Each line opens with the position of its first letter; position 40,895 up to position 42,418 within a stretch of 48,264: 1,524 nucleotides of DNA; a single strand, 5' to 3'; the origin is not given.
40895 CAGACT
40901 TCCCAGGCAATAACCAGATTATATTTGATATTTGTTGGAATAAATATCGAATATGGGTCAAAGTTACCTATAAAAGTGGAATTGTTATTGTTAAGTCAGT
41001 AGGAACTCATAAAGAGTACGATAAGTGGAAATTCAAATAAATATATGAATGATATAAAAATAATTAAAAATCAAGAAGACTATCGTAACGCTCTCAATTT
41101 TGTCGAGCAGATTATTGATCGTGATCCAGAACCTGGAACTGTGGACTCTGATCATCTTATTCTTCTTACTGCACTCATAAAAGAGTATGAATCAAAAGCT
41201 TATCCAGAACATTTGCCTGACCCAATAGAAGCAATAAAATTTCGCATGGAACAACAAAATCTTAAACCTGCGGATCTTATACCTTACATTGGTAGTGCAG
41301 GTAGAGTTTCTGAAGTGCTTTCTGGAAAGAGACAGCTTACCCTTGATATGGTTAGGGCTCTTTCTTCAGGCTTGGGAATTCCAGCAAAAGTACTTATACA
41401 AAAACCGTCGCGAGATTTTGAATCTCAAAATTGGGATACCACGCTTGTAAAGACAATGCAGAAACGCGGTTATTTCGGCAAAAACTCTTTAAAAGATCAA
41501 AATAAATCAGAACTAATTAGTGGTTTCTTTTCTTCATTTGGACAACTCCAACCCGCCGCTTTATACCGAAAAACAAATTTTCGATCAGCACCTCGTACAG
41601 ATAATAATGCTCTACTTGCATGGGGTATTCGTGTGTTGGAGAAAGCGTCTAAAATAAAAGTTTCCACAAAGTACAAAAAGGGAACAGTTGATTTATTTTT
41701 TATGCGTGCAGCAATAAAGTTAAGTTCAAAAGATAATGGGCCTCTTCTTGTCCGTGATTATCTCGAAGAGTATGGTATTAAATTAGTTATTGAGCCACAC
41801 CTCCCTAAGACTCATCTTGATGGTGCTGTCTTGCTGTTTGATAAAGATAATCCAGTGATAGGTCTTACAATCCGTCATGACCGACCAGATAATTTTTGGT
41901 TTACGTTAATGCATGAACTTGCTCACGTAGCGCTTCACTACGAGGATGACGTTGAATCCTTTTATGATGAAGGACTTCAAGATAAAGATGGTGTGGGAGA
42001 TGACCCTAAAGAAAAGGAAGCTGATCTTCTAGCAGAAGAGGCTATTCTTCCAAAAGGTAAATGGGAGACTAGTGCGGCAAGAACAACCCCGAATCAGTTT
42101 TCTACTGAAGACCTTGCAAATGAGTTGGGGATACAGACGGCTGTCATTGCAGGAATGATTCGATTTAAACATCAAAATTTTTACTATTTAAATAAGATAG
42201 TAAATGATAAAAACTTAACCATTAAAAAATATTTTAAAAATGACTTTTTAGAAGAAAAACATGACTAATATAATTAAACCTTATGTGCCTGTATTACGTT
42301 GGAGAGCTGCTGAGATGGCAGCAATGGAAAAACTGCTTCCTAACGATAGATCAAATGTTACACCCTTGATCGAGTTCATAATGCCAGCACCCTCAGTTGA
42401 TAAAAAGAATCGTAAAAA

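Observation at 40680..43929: Operon of a HigB toxin, a HigA-HTH::ImmA/IrrE metallopeptidase fusion and a Beta_protein-like gene, facing a PD-(D/E)xK (sce7726-like) gene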

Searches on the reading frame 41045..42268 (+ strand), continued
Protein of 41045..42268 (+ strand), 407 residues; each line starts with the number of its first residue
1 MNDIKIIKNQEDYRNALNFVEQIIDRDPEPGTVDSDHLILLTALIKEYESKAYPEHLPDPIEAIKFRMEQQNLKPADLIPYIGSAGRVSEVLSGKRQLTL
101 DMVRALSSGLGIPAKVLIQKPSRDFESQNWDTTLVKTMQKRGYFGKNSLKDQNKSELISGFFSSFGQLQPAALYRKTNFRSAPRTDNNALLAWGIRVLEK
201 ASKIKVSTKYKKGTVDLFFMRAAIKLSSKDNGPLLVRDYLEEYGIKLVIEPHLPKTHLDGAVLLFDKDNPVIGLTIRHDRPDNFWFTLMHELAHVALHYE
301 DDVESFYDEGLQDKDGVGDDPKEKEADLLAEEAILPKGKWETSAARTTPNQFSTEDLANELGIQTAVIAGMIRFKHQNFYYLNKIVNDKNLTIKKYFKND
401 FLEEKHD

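Call 99: find_encoding_contigs(protein=window:41045-42268:+, flank=3000, max_places=3)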
Protein window:41045-42268:+ (407 aa): 3 contigs read that carry it; 2 places shown.
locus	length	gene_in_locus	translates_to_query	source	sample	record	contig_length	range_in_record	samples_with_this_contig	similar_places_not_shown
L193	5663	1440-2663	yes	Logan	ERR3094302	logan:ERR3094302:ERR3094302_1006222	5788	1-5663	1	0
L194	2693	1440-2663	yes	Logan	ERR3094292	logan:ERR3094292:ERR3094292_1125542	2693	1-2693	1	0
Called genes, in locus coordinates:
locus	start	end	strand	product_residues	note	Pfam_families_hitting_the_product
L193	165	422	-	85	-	-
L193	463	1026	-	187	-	-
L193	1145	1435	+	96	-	PF09907:HigB_toxin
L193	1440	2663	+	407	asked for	PF06114:Peptidase_M78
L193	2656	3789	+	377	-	PF14350:Beta_protein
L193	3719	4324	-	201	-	PF26915:Phage_P4_cII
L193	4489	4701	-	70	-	-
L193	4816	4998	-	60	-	-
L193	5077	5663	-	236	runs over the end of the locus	?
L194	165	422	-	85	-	-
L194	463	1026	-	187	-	-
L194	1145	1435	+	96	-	PF09907:HigB_toxin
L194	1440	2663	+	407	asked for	PF06114:Peptidase_M78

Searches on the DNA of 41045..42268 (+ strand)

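Call 32: search_dna_similar(query=L066:7706-9194:+, collection=ecoli_genomes, mode=distant, max_evalue=0.00001, max_rows=15)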
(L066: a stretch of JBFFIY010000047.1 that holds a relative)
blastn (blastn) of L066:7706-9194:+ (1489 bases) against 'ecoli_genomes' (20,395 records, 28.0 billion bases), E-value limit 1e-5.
No match.

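Call 41: search_dna_similar(query=L091:1158-3783:+, collection=ecoli_genomes, mode=distant, max_evalue=0.00001, max_rows=12)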
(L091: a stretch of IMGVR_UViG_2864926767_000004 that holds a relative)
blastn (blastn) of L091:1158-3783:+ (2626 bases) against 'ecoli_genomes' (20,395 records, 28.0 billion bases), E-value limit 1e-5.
Records with a match: 8; places in all: 8; records where one place covers at least 80% of the query: 0.
Genomes with a match: 8 of 5426; with a place that covers at least 80% of the query: 0. Places per genome that has any: lowest 1, median 1, highest 1. On chromosomes: 8 places; on plasmids: 0.
Best place of each record, by identity: 60-80% 8.
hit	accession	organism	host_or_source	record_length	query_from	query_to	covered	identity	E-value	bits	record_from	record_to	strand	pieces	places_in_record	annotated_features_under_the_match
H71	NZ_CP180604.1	Escherichia coli strain PS2Canimalfeces3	Cat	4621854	395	1446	40%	66.2%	2e-64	258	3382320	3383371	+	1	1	ImmA/IrrE family metallo-endopeptidase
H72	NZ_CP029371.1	Escherichia coli strain C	cow's milk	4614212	398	1384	38%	65.3%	1e-49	209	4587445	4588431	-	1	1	ImmA/IrrE family metallo-endopeptidase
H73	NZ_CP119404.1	Escherichia coli strain MRE162 substr. UK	Human faeces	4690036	398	1384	38%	65.3%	1e-49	209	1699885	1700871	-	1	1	ImmA/IrrE family metallo-endopeptidase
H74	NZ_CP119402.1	Escherichia coli strain MRE162 substr. FRA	not provided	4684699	398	1384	38%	65.3%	1e-49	209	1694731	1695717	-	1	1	ImmA/IrrE family metallo-endopeptidase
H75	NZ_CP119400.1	Escherichia coli strain MRE162 substr. NOR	not provided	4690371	398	1384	38%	65.3%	1e-49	209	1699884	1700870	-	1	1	ImmA/IrrE family metallo-endopeptidase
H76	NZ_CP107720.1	Escherichia coli strain 2021CK-01361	Homo sapiens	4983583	956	1180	9%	70.9%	3e-19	107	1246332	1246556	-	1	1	ImmA/IrrE family metallo-endopeptidase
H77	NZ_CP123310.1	Escherichia coli strain AREA_C483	Homo sapiens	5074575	956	1180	9%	70.9%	3e-19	107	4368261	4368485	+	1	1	ImmA/IrrE family metallo-endopeptidase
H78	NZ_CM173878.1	Escherichia coli strain 1218KP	Homo sapiens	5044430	956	1180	9%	70.9%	3e-19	107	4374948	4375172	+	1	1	ImmA/IrrE family metallo-endopeptidase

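Call 42: get_annotated_region(hit=H71, flank=4500)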
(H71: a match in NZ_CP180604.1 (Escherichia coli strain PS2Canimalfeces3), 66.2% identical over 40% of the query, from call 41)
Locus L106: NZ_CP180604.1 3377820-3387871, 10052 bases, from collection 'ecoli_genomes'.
description: Escherichia coli strain PS2Canimalfeces3 chromosome, complete genome
organism: Escherichia coli strain PS2Canimalfeces3 (NCBI taxid 562)
replicon: chromosome; assembly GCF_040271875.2
host: Cat; source: not applicable; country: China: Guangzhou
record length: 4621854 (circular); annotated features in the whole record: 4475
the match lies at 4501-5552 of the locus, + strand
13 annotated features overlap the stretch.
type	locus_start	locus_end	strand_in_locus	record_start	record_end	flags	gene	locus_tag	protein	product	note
CDS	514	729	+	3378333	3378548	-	-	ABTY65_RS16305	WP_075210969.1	helix-turn-helix domain-containing protein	-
CDS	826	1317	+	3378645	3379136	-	-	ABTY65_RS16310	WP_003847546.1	hypothetical protein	-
CDS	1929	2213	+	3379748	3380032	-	-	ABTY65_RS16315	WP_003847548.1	hypothetical protein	-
CDS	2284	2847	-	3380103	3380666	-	-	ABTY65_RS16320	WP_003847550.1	recombinase family protein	-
CDS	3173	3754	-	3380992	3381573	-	-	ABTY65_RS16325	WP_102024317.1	hypothetical protein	-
CDS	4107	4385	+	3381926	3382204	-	-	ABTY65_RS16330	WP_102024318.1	type II toxin-antitoxin system HigB family toxin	-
CDS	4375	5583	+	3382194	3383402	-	-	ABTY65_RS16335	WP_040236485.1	ImmA/IrrE family metallo-endopeptidase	-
CDS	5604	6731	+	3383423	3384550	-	-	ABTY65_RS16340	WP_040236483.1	beta family protein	-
CDS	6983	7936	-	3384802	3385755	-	-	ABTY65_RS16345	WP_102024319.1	hypothetical protein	-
CDS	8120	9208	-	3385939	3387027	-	-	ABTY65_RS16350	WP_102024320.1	site-specific integrase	-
SRP_RNA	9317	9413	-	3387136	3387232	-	ffs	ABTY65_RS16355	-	signal recognition particle sRNA small type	-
CDS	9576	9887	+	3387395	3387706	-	-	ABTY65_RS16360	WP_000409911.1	MGMT family protein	-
CDS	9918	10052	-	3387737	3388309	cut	ybaY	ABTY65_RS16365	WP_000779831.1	YbaY family lipoprotein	-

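Call 43: get_annotated_region(hit=H72, flank=4500)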
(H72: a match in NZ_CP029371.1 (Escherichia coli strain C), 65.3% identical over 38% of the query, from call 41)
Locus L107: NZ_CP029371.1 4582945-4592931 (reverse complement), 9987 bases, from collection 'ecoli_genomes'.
description: Escherichia coli strain C chromosome, complete genome
organism: Escherichia coli strain C (NCBI taxid 562)
replicon: chromosome; assembly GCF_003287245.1
host: -; source: cow's milk; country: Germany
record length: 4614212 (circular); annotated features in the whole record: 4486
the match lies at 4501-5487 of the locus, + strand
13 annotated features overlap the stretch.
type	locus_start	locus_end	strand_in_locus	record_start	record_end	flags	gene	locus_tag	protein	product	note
CDS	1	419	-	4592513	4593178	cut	-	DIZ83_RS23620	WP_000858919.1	helix-turn-helix domain-containing protein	-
CDS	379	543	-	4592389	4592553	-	-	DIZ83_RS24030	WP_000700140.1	hypothetical protein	-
CDS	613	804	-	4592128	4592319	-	-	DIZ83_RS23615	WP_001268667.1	hypothetical protein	-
CDS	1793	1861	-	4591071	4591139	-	-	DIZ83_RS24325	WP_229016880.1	hypothetical protein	-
CDS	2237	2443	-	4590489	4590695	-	-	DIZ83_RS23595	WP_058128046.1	hypothetical protein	-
CDS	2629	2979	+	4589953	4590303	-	-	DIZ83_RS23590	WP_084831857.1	hypothetical protein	-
CDS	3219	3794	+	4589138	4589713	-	-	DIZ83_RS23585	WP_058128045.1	recombinase family protein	-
CDS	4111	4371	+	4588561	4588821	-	-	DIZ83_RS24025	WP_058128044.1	type II toxin-antitoxin system HigB family toxin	-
CDS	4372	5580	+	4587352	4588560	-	-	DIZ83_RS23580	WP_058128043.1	ImmA/IrrE family metallo-endopeptidase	-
CDS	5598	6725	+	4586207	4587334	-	-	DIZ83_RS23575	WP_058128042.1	beta family protein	-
CDS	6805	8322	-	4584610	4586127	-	-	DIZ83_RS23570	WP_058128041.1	SIR2 family protein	-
CDS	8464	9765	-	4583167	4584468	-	-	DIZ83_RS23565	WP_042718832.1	tyrosine-type recombinase/integrase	-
riboswitch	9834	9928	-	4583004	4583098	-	-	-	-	riboswitch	TPP riboswitch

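Call 44: get_annotated_region(hit=H76, flank=4500)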
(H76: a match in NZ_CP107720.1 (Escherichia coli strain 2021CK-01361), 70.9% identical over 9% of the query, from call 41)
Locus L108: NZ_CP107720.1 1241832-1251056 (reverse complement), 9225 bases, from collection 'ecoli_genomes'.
description: Escherichia coli strain 2021CK-01361 chromosome, complete genome
organism: Escherichia coli strain 2021CK-01361 (NCBI taxid 562)
replicon: chromosome; assembly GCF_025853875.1
host: Homo sapiens; source: Rectal Swab; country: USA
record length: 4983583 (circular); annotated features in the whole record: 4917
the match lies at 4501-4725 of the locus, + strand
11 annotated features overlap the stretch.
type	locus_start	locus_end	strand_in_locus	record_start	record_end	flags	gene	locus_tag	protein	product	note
CDS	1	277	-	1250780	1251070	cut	yfjF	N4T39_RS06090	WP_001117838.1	RnfH family protein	-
CDS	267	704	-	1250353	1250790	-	ratA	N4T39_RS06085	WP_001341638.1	type II toxin-antitoxin system toxin RatA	-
CDS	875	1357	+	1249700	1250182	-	smpB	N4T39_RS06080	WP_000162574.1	SsrA-binding protein SmpB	-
tmRNA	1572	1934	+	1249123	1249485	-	ssrA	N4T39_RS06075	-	transfer-messenger RNA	-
CDS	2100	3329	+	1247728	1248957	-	-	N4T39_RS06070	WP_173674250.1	integrase domain-containing protein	-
CDS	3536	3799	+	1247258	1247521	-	-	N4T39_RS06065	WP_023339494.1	type II toxin-antitoxin system HigB family toxin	-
CDS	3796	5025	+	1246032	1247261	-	-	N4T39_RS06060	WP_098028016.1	ImmA/IrrE family metallo-endopeptidase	-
CDS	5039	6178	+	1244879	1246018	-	-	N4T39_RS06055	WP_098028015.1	beta family protein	-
CDS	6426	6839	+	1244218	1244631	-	-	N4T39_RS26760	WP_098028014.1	DUF3223 domain-containing protein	-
CDS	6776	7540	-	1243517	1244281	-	-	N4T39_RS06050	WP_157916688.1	hypothetical protein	-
CDS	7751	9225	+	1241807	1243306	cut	-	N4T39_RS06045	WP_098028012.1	SIR2 family protein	-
